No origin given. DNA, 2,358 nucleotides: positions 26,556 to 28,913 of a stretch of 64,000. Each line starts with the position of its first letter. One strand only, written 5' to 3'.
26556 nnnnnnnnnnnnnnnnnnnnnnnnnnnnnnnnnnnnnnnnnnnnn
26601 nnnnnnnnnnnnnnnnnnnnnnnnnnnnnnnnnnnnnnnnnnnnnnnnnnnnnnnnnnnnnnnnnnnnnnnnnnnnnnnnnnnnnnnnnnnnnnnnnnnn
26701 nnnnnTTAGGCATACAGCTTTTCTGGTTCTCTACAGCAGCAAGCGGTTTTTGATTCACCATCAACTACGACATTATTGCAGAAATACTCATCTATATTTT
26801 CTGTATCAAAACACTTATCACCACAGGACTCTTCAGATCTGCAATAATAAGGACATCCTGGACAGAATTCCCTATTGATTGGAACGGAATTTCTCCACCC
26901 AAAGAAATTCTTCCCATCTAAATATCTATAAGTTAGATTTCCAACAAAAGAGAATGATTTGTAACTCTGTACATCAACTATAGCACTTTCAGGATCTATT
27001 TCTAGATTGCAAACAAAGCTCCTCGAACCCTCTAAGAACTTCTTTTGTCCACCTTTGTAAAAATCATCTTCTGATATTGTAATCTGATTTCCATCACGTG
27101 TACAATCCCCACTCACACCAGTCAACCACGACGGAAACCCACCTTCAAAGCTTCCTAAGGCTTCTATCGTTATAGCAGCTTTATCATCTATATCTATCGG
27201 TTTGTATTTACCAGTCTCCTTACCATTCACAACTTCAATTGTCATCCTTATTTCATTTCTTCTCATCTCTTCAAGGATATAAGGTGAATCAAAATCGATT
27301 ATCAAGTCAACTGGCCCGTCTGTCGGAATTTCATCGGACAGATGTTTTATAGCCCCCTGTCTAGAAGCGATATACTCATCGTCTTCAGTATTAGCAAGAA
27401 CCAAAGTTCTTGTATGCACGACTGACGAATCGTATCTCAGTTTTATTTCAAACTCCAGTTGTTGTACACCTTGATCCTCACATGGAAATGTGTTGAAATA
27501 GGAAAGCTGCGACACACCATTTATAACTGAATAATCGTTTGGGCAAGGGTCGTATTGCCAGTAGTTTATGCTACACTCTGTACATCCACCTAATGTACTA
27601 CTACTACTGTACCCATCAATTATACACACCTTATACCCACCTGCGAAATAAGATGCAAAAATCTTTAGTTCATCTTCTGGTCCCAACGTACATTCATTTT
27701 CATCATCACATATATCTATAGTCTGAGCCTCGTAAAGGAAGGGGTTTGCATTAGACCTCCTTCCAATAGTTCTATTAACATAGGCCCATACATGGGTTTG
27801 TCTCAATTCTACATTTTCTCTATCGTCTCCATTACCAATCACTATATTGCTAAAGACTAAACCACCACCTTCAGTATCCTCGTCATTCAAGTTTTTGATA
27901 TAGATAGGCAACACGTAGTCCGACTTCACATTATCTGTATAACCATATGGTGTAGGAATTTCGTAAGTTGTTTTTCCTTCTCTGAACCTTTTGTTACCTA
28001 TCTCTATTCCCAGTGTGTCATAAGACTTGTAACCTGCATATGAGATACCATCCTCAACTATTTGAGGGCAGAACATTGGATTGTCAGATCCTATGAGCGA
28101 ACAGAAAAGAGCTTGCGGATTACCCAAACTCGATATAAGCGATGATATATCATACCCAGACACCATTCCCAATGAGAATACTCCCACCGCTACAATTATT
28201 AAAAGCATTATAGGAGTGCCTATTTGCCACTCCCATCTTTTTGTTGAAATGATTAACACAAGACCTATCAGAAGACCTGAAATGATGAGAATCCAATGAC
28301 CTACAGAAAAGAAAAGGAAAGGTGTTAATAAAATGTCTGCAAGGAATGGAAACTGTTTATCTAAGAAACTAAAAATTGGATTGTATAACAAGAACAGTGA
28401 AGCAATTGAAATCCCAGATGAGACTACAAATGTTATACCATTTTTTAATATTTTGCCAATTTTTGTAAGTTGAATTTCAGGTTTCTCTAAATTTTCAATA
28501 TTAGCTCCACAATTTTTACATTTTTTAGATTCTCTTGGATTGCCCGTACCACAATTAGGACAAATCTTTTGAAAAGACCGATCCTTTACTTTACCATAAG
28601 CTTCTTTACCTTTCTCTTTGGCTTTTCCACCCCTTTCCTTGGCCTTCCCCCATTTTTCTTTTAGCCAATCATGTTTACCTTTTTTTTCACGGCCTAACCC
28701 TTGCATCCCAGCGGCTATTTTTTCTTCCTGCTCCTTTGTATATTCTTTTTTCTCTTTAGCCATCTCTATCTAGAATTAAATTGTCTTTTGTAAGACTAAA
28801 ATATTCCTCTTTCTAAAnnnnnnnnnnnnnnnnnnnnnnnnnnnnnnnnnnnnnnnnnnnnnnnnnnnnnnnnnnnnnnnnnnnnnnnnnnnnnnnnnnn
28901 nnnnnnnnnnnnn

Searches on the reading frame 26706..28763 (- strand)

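Call 54: search_protein_families(library=pfam, proteins=[window:26706-28763:-], max_evalue=0.001)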
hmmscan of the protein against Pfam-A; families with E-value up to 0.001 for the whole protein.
window:26706-28763:- (685 aa): 2 families
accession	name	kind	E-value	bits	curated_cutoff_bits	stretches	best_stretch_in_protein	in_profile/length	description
PF13240.11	Zn_Ribbon_1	-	0.00042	20.4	25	1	68-88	2-22/23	zinc-ribbon domain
PF13248.11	Zn_ribbon_3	-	0.00096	19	27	1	66-89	3-26/26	zinc-ribbon domain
